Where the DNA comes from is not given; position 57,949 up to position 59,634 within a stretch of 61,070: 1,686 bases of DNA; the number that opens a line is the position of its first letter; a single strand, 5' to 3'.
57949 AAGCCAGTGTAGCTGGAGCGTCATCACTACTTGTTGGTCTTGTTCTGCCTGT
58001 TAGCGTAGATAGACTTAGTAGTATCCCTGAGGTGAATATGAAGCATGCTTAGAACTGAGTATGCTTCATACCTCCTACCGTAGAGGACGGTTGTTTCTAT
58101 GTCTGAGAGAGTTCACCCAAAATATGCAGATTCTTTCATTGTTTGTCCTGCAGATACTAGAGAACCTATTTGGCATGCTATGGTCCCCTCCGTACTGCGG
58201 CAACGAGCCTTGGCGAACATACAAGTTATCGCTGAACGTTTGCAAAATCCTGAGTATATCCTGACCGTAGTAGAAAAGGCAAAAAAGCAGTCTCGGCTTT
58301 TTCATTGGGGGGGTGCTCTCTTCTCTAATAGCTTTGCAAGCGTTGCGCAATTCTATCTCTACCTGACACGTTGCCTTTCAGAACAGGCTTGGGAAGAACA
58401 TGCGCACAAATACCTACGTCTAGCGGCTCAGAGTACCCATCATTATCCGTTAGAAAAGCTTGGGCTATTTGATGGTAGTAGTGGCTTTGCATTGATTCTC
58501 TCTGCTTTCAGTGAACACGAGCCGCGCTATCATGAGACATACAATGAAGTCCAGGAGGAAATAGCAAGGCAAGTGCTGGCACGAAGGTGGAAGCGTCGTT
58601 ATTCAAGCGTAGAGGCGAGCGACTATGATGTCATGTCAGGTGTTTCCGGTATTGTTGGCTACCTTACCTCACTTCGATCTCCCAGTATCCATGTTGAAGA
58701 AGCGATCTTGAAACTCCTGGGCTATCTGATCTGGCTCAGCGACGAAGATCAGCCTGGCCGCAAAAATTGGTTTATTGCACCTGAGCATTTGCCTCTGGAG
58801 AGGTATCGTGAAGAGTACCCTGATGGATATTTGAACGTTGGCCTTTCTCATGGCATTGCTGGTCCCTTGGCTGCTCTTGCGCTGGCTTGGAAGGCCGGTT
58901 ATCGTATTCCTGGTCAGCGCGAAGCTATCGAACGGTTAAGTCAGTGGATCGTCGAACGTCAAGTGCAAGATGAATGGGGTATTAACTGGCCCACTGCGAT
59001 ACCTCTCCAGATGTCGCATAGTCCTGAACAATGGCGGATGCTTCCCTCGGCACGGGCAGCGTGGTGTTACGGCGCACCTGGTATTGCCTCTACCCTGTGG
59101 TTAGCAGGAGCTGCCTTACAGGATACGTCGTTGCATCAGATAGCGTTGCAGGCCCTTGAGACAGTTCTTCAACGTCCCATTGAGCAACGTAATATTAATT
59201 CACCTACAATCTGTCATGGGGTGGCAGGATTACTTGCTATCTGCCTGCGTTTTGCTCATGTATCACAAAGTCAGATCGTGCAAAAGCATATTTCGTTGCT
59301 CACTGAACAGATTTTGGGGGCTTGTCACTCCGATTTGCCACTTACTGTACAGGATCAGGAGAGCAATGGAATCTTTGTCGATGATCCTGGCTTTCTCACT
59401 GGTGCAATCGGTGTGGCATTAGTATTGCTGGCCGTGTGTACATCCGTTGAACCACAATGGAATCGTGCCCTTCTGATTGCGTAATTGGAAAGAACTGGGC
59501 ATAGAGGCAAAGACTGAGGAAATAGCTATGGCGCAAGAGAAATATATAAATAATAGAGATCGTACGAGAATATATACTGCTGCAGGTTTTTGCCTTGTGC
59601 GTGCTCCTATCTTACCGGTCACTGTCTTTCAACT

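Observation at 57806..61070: Class I lanthipeptide gene cluster (lanA-lanC-lanB) running off the right edge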

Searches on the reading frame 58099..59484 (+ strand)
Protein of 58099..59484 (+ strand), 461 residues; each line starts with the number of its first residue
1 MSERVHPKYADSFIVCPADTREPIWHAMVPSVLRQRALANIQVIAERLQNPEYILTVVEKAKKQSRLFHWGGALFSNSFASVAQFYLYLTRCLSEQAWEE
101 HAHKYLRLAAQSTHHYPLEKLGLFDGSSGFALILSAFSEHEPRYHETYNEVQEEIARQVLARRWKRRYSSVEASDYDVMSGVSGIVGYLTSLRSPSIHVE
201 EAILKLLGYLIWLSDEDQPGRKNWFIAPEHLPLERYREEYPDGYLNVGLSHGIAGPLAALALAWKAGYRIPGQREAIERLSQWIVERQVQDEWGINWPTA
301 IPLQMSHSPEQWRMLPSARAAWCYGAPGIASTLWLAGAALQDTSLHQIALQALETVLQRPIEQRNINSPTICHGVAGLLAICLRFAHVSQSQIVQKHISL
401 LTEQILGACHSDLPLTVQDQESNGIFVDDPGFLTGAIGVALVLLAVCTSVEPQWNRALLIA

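Call 5: search_protein_families(library=pfam, proteins=[window:58099-59484:+], max_evalue=0.1)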
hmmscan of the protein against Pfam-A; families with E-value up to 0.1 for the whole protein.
window:58099-59484:+ (461 aa): 1 family
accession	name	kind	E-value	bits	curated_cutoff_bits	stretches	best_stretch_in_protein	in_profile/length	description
PF05147.19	LANC_like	-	2e-55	188.2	23.2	1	79-459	11-350/350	Lanthionine synthetase C-like protein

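Call 6: search_protein_families(library=ncbifam, proteins=[window:58099-59484:+], max_evalue=0.1)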
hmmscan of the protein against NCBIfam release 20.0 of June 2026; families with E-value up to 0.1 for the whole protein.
window:58099-59484:+ (461 aa): 3 families
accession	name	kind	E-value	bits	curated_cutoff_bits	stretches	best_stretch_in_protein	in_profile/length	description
TIGR03897.1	lanti_2_LanM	subfamily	9.4e-23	79.9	304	1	80-447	600-930/932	type 2 lanthipeptide synthetase LanM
NF038150.1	lanthi_synth_IV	equivalog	5.5e-17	61.4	650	1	89-443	520-840/851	class IV lanthionine synthetase LanL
NF038151.1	lanthi_synth_III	equivalog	1.8e-11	43.2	575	2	323-450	567-679/833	class III lanthionine synthetase LanKC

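Call 7: find_encoding_contigs(protein=window:58099-59484:+, flank=10000, max_places=6)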
Protein window:58099-59484:+ (461 aa): 3 contigs read that carry it; 3 places shown.
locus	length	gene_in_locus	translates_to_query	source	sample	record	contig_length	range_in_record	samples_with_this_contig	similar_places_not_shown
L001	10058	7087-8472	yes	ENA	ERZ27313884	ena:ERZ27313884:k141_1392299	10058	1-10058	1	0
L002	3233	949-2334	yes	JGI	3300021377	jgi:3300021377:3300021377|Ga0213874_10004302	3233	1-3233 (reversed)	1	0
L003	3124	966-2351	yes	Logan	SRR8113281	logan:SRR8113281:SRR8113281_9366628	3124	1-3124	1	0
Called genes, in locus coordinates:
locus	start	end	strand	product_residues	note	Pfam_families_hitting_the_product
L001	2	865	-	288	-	?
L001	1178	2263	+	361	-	PF01073:3Beta_HSD, PF01370:Epimerase, PF02719:Polysacc_synt_2 (weak), PF04321:RmlD_sub_bind, PF05368:NmrA, PF07993:NAD_binding_4, PF13460:NAD_binding_10, PF16363:GDP_Man_Dehyd, +1 more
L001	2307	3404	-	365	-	-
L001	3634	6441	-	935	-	PF05729:NACHT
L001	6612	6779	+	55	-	-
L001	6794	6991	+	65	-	-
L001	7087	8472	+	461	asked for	PF05147:LANC_like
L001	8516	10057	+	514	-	?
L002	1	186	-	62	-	?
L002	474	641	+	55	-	-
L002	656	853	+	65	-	-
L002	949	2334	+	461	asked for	PF05147:LANC_like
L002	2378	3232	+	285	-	?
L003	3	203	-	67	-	?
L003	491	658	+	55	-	-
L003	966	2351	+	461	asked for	PF05147:LANC_like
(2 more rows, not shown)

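Call 23: search_solved_structures(query=window:58099-59484:+, max_evalue=0.001, show_alignments=2)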
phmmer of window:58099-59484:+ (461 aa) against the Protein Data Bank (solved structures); distinct sequences matched with E-value up to 0.001: 4.
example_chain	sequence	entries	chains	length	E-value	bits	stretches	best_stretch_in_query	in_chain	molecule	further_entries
8byk_A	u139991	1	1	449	4.2e-42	147.5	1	33-457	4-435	Lanthionine synthetase C-like protein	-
2g02_A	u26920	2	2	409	4.1e-28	101.4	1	58-395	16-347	Nisin biosynthesis protein nisC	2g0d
6st5_A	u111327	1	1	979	0.00037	22.4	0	315-403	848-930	LicM2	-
3t33_A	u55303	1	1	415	0.00046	22.1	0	320-385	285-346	G protein coupled receptor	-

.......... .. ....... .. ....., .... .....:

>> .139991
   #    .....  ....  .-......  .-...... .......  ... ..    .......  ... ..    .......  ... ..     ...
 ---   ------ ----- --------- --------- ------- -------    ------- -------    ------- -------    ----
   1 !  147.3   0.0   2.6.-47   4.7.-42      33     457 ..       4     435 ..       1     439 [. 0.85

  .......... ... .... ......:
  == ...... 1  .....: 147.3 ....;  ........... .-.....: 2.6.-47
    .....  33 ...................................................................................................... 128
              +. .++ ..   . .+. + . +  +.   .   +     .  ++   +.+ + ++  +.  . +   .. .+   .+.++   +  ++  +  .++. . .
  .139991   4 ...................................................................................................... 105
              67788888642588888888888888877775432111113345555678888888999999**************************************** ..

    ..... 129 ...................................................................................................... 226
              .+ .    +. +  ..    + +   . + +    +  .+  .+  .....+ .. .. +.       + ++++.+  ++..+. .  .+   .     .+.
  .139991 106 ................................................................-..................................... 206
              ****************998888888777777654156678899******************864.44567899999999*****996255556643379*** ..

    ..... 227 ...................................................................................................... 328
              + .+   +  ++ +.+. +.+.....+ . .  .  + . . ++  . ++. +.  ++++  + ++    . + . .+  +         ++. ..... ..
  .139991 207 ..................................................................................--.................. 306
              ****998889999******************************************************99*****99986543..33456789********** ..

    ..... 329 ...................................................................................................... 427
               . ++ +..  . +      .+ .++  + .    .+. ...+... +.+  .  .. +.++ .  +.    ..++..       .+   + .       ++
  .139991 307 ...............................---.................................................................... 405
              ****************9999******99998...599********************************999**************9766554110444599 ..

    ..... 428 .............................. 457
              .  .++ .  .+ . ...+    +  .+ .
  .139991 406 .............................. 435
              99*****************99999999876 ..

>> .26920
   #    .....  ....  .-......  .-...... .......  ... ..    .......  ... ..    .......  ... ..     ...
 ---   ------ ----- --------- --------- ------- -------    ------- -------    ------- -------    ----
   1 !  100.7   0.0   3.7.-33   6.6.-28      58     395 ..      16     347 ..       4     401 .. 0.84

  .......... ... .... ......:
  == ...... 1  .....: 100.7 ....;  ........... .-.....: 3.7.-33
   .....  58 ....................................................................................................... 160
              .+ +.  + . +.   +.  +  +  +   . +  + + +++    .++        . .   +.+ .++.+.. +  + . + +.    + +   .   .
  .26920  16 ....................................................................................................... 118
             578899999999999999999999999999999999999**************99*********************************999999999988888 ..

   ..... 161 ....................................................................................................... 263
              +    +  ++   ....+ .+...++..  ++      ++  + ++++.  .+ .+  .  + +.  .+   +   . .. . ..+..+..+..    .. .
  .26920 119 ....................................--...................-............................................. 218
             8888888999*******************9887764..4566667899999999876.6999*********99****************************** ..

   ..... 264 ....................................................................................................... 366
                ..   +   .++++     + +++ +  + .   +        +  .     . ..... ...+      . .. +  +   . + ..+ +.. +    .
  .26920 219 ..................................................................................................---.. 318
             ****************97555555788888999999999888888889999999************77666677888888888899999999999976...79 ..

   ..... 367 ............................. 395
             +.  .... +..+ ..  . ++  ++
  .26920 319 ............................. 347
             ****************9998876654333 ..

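Call 25: find_homologous_proteins(query=window:58099-59484:+, max_evalue=1e-30)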
Query window:58099-59484:+ (461 aa): 355 proteins with E <= 1e-30 among 8000 candidates; the best 120 are listed.
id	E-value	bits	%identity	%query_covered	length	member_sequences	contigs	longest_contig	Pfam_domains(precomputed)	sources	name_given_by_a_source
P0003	1.2e-285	965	100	92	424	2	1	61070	PF05147.20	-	-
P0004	3.1e-199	680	64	100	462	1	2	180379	PF05147.20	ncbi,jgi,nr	ncbi:MAG TPA: lanthionine synthetase C family protein [Dictyobacter sp.]|jgi:lantibiotic modifying e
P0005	7.5e-171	587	57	97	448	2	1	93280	PF05147.20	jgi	jgi:lantibiotic biosynthesis protein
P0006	1.9e-166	572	61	87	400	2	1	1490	PF05147.20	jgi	jgi:lantibiotic modifying enzyme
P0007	5.5e-162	558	64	81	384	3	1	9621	PF05147.20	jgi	-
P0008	2.2e-161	556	56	95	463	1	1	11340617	PF05147.20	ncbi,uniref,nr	ncbi:hypothetical protein EPA93_12625 [Ktedonosporobacter rubrisoli]|uniref:Lanthionine synthetase n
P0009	6.1e-159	548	56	95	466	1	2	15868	PF05147.20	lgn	-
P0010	5.8e-158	544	55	95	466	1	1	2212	PF05147.20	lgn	-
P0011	5.7e-151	521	54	96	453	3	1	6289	PF05147.20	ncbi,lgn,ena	-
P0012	1.1e-149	517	50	98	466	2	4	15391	PF05147.20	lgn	-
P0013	3.0e-142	493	51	99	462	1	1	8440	PF05147.20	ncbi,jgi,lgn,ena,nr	ncbi:MAG: lanthionine synthetase C family protein [Ktedonobacteraceae bacterium]|nr:lanthionine synt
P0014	5.8e-142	492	50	95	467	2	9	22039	PF05147.20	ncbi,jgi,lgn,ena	-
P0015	2.9e-141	489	50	95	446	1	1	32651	PF05147.20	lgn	-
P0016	4.9e-139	482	49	96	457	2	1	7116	PF05147.20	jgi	jgi:hypothetical protein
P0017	9.1e-139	481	52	95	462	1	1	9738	PF05147.20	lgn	-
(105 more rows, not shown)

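Call 39: find_encoding_contigs(protein=P0007, flank=10000, max_places=2)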
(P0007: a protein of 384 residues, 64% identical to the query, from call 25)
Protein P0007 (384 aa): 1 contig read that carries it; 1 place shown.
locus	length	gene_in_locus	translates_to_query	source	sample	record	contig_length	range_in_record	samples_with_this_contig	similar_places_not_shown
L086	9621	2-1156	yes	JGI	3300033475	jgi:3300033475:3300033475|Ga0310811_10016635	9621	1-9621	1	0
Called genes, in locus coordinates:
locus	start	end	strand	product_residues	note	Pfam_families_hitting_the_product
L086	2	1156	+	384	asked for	PF05147:LANC_like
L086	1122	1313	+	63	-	-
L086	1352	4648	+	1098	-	PF04738:Lant_dehydr_N, PF14028:Lant_dehydr_C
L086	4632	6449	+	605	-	PF00005:ABC_tran, PF13304:AAA_21 (faint)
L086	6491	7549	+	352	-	PF00296:Bac_luciferase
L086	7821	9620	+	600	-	?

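Call 40: find_encoding_contigs(protein=P0005, flank=10000, max_places=2)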
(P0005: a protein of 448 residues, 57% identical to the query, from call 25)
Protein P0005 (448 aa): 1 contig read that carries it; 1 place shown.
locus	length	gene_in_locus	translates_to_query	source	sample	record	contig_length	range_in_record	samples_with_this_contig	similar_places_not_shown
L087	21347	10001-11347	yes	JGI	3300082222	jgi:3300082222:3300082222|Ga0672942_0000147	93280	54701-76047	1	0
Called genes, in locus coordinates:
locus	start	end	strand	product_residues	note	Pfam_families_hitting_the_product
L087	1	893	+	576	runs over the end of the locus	PF00590:TP_methylase, PF03819:MazG, PF01503:PRA-PH (weak)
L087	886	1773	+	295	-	PF02086:MethyltransfD12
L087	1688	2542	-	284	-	PF00809:Pterin_bind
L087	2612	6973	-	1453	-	PF22738:NNH7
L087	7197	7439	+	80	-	PF21748:UPF0150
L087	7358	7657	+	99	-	PF07927:HicA_toxin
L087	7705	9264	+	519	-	-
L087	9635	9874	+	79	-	-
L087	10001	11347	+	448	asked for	PF05147:LANC_like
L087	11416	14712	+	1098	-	PF04738:Lant_dehydr_N, PF14028:Lant_dehydr_C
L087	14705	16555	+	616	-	PF00664:ABC_membrane, PF00005:ABC_tran, PF02463:SMC_N (faint), PF13304:AAA_21 (faint)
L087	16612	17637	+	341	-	PF00296:Bac_luciferase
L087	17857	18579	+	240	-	-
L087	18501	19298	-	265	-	PF12728:HTH_17 (weak)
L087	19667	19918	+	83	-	-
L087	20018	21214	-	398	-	PF00285:Citrate_synt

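Call 41: find_encoding_contigs(protein=P0008, flank=10000, max_places=2)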
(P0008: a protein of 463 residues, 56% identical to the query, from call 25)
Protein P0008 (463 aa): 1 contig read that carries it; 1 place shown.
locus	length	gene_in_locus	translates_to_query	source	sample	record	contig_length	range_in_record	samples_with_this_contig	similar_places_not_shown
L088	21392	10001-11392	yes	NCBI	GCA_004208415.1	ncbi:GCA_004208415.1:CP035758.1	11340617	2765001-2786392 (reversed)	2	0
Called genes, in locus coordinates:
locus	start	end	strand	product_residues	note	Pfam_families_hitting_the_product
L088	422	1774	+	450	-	PF02641:DUF190, PF00571:CBS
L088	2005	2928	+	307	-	PF13599:Pentapeptide_4 (faint), PF00805:Pentapeptide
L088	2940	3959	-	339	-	PF08220:HTH_DeoR (weak), PF08279:HTH_11, PF19187:HTH_PafC (weak), PF13280:WYL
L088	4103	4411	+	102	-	-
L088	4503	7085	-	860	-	PF01588:tRNA_bind, PF03483:B3_4, PF03484:B5, PF17759:tRNA_synthFbeta, PF03147:FDX-ACB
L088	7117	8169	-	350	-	PF02912:Phe_tRNA-synt_N, PF01409:tRNA-synt_2d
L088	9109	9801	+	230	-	PF02517:Rce1-like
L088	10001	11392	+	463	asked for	PF05147:LANC_like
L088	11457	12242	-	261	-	-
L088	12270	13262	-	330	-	PF00005:ABC_tran, PF13304:AAA_21 (faint)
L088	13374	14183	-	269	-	-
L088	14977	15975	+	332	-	-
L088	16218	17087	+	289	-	PF00891:Methyltransf_2, PF13489:Methyltransf_23, PF01209:Ubie_methyltran, PF02390:Methyltransf_4, PF13847:Methyltransf_31, PF08241:Methyltransf_11, PF08242:Methyltransf_12, PF13649:Methyltransf_25, +2 more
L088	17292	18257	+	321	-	PF03069:FmdA_AmdA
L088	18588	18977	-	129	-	PF01594:AI-2E_transport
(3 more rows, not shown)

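Call 43: list_cluster_members(proteins=[L086:1352-4648:+, P0004, P0007, L086:6491-7549:+, P0002, L087:11416-14712:+])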
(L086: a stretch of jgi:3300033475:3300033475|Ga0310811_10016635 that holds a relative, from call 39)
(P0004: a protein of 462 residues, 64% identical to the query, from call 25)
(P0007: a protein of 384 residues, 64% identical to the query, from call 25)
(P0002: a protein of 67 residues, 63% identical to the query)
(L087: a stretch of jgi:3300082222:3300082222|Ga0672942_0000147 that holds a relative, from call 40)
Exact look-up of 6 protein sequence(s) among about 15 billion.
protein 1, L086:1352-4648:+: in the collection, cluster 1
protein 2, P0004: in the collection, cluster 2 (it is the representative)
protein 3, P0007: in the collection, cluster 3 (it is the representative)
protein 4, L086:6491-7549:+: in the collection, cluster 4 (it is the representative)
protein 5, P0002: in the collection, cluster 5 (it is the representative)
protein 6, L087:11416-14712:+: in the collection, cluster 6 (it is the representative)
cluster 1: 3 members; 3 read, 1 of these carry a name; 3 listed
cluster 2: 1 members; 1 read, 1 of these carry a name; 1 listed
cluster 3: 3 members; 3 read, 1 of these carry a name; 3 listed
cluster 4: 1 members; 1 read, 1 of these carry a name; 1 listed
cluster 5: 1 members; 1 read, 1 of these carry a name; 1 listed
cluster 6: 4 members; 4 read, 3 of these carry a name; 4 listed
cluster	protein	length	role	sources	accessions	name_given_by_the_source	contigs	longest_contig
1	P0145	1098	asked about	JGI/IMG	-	thiopeptide-type bacteriocin biosynthesis protein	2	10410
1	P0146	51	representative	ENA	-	-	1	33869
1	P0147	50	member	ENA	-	-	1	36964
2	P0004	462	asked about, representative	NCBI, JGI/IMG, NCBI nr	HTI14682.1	MAG TPA: lanthionine synthetase C family protein [Dictyobacter sp.] | lantibiotic modifying enzyme | lanthionine synthetase C family protein [Dictyobacter sp.]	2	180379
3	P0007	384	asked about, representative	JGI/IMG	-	-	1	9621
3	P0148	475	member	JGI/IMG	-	lantibiotic modifying enzyme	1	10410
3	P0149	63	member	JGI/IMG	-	-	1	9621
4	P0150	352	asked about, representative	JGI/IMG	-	luciferase family oxidoreductase group 1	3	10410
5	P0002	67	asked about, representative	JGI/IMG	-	hypothetical protein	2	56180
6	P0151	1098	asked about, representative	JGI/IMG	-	lantibiotic biosynthesis protein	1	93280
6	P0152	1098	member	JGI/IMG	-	thiopeptide-type bacteriocin biosynthesis protein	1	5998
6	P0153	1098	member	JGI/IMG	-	thiopeptide-type bacteriocin biosynthesis protein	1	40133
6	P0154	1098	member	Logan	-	-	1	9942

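Call 45: find_encoding_contigs(protein=P0148, flank=10000, max_places=2)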
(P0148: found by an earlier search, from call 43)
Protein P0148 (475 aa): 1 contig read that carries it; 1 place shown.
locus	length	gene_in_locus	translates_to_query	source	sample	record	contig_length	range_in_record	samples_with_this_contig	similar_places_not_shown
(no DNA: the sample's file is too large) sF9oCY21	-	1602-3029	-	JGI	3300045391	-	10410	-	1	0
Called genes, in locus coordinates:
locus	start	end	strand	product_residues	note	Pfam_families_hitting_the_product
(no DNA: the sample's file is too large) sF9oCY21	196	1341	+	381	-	PF13228:DUF4037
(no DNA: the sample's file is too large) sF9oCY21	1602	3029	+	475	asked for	PF05147:LANC_like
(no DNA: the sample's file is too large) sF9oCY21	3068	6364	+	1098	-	PF04738:Lant_dehydr_N, PF14028:Lant_dehydr_C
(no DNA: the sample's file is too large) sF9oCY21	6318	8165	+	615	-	PF00005:ABC_tran, PF13304:AAA_21 (faint)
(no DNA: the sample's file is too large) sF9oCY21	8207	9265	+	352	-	PF00296:Bac_luciferase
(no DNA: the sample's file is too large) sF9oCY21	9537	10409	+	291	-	?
